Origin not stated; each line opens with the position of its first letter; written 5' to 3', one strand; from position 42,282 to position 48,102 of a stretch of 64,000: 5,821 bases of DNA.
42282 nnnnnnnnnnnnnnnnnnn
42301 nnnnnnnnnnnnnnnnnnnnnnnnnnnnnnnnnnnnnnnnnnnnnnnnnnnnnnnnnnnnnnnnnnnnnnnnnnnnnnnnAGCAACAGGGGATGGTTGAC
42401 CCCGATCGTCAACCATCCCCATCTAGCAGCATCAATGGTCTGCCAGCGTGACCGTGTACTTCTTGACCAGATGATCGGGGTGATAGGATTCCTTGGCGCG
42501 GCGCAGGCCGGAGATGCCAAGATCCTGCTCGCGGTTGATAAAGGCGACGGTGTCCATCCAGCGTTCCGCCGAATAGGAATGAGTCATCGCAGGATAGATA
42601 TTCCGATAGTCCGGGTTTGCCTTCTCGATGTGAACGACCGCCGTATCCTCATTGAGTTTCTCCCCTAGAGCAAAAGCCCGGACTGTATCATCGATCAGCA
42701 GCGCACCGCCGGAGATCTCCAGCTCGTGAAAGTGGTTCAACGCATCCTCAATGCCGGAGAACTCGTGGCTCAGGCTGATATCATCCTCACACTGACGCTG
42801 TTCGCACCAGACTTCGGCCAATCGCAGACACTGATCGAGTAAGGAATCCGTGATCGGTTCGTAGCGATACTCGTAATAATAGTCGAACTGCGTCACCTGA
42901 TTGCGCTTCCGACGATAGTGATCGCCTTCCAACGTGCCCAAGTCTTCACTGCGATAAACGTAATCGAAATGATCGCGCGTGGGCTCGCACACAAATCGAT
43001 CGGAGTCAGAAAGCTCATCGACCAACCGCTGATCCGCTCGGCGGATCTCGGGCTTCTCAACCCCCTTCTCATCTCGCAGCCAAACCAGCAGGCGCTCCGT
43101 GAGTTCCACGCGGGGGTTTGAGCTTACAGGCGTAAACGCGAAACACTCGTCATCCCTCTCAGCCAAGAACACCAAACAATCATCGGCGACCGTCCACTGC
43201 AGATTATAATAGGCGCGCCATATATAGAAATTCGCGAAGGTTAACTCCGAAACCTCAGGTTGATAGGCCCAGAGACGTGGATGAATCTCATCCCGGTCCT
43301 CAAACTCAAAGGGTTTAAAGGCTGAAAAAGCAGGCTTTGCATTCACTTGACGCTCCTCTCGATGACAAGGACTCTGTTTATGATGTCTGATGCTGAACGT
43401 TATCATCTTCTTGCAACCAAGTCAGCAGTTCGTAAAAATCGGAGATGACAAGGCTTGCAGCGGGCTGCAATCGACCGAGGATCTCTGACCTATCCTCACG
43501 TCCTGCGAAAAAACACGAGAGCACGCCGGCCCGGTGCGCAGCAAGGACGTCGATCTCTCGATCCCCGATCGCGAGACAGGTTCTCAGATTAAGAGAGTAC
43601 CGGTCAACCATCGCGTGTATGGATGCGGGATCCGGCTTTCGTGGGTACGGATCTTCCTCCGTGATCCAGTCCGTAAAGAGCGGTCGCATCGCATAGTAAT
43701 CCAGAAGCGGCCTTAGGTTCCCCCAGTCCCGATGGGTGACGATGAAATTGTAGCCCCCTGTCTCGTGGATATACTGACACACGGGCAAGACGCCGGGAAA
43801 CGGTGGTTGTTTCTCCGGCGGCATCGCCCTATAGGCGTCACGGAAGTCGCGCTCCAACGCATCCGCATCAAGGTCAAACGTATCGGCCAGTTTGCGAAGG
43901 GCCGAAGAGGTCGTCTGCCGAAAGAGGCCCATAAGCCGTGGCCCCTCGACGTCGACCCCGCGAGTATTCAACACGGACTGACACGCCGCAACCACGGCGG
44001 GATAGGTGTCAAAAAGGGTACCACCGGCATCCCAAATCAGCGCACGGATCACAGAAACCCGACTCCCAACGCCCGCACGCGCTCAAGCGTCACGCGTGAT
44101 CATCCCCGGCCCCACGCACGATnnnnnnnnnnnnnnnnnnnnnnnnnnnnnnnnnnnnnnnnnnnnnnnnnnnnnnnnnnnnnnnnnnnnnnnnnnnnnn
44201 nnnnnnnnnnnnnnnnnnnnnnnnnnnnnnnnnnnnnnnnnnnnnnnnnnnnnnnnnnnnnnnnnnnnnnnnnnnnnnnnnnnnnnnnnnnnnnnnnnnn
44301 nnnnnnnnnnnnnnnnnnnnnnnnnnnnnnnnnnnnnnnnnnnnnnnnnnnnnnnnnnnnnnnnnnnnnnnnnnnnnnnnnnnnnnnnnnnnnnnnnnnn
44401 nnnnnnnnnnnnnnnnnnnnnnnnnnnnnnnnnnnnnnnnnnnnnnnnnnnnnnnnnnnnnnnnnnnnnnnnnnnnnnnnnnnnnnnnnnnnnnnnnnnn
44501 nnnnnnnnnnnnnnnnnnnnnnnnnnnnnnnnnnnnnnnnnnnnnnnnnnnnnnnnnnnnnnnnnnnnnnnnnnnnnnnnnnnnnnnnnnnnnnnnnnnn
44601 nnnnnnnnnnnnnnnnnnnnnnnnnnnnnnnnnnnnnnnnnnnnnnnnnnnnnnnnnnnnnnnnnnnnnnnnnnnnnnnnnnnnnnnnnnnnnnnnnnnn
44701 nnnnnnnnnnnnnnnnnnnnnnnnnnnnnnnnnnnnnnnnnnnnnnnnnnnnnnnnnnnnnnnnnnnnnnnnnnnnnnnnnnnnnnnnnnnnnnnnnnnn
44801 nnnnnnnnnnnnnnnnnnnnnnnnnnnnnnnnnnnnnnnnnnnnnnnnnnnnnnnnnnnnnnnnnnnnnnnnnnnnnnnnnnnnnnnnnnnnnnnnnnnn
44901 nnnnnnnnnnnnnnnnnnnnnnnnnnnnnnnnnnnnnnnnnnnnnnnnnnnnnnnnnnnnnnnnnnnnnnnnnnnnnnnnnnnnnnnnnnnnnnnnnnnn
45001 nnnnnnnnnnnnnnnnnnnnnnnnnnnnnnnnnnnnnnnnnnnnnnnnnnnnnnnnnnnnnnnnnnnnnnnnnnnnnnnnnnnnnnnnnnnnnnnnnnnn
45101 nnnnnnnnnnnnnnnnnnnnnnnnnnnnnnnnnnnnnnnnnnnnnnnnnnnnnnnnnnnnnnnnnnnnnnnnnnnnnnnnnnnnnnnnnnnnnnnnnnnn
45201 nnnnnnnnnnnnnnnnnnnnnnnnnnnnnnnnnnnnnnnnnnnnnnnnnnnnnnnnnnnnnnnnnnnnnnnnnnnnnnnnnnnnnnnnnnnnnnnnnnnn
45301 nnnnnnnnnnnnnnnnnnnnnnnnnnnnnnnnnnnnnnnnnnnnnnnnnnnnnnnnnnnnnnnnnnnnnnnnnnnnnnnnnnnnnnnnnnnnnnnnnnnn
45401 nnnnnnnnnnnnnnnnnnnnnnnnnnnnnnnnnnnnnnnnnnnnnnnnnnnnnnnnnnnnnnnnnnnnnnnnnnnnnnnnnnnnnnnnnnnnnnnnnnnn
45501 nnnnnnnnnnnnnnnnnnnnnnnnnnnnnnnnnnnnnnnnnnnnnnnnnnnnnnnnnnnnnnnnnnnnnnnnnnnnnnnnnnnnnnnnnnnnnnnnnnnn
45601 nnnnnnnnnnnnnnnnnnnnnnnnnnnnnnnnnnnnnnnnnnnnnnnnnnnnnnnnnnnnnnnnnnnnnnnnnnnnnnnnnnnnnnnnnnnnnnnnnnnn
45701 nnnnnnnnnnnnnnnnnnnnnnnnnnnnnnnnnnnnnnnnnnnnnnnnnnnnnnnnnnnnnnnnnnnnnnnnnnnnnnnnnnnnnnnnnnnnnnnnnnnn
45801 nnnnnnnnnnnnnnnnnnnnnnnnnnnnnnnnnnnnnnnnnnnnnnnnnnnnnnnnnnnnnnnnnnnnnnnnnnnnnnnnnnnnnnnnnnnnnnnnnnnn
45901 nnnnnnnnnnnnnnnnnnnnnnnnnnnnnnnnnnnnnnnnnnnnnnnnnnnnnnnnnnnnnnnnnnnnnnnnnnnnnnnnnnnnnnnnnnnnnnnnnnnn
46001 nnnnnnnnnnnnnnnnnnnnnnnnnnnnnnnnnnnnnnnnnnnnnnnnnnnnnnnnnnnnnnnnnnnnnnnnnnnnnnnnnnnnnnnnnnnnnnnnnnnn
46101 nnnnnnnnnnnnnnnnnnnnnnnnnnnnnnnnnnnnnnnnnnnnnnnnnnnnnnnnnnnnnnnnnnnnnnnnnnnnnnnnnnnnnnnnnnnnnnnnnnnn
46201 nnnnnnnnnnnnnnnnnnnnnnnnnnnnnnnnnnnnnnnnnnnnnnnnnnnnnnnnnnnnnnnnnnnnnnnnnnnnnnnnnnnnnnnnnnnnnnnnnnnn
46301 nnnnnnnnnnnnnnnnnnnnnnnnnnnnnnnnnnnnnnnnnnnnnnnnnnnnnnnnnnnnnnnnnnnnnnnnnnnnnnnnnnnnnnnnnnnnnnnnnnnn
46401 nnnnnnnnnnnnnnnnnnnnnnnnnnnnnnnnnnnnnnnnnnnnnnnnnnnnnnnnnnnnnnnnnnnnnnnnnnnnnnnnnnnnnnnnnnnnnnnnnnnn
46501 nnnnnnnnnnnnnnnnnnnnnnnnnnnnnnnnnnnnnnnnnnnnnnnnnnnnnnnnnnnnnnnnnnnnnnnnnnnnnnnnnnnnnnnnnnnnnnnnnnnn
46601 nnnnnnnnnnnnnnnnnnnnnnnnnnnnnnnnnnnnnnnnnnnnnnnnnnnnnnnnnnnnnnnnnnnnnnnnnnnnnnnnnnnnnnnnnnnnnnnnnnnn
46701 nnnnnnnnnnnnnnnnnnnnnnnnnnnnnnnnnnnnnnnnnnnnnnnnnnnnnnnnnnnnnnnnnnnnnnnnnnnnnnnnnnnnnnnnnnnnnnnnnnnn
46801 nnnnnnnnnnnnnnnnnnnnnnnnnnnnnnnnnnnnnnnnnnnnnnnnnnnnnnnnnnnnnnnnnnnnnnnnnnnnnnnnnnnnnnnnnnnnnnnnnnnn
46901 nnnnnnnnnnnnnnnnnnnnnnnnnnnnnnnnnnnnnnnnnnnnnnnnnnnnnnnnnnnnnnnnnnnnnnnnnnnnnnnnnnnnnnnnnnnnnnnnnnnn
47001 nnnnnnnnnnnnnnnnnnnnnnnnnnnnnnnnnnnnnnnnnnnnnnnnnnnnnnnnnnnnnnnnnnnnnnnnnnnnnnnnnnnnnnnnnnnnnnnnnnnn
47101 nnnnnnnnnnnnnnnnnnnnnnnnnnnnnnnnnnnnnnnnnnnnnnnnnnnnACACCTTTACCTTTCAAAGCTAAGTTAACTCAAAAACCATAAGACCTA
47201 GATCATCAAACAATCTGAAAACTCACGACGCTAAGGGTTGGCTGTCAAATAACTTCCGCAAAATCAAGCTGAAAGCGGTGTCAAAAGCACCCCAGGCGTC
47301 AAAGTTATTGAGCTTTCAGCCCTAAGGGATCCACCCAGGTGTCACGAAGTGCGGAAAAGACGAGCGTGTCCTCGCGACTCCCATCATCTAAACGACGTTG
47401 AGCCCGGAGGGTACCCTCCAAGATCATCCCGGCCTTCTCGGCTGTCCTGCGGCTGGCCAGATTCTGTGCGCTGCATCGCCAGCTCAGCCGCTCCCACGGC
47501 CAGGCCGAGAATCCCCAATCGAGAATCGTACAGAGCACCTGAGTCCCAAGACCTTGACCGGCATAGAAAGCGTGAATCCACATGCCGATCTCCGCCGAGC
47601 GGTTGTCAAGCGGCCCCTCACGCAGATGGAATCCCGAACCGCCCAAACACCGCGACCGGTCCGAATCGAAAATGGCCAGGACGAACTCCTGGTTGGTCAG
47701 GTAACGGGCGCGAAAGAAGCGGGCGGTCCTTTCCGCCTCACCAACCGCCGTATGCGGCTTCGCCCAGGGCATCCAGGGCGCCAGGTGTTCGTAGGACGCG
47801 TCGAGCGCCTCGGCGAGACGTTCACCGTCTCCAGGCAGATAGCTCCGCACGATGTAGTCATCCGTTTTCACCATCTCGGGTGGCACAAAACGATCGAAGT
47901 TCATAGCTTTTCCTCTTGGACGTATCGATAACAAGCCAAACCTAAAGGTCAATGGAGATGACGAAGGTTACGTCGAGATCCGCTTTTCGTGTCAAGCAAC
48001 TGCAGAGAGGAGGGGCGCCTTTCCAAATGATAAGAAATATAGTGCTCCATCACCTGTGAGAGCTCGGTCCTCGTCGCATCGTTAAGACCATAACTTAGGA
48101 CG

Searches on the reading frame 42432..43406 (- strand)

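Call 45: search_protein_families(library=pfam, proteins=[window:42432-43406:-], max_evalue=0.00001)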
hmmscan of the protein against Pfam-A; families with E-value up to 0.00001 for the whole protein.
window:42432-43406:- (324 aa): 1 family
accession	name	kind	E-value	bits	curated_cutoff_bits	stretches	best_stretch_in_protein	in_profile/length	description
PF09924.15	LPG_synthase_C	-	1.5e-48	165.8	27.5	1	49-319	5-297/298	Phosphatidylglycerol lysyltransferase, C-terminal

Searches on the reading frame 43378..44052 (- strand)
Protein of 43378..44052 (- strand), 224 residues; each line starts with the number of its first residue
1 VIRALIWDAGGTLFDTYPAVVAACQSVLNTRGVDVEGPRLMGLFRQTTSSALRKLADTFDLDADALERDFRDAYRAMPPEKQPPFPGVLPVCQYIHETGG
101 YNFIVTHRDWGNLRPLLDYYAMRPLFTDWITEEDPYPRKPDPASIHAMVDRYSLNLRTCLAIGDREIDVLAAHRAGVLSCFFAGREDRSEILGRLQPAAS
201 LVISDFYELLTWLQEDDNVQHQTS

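Call 45: search_protein_families(library=pfam, proteins=[window:43378-44052:-], max_evalue=0.00001)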
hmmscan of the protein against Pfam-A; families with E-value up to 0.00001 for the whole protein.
window:43378-44052:- (224 aa): 3 families
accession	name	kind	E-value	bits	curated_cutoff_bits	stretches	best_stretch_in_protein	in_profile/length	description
PF13419.12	HAD_2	-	4.4e-19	69.7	23.8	1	5-179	1-175/178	Haloacid dehalogenase-like hydrolase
PF00702.32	Hydrolase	-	4.1e-16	60.4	26.4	1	2-176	1-191/191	haloacid dehalogenase-like hydrolase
PF13242.12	Hydrolase_like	-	1.8e-08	34.6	22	1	138-209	3-75/75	HAD-hyrolase-like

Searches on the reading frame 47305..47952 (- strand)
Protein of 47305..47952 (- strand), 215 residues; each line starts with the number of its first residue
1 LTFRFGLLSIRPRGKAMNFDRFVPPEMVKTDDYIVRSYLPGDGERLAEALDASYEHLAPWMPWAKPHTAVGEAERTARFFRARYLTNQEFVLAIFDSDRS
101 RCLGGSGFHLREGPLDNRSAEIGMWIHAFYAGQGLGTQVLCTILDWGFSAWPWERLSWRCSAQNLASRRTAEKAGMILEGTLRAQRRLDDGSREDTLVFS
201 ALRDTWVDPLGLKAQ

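Call 45: search_protein_families(library=pfam, proteins=[window:47305-47952:-], max_evalue=0.00001)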
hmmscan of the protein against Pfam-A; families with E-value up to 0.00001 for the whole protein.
window:47305-47952:- (215 aa): 2 families
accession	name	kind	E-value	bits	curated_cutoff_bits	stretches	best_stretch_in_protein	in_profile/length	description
PF13302.13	Acetyltransf_3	-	3.1e-18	67.3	25.4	1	40-176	9-137/138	Acetyltransferase (GNAT) domain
PF00583.31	Acetyltransf_1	-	4.1e-08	34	20.7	1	66-176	17-116/116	Acetyltransferase (GNAT) family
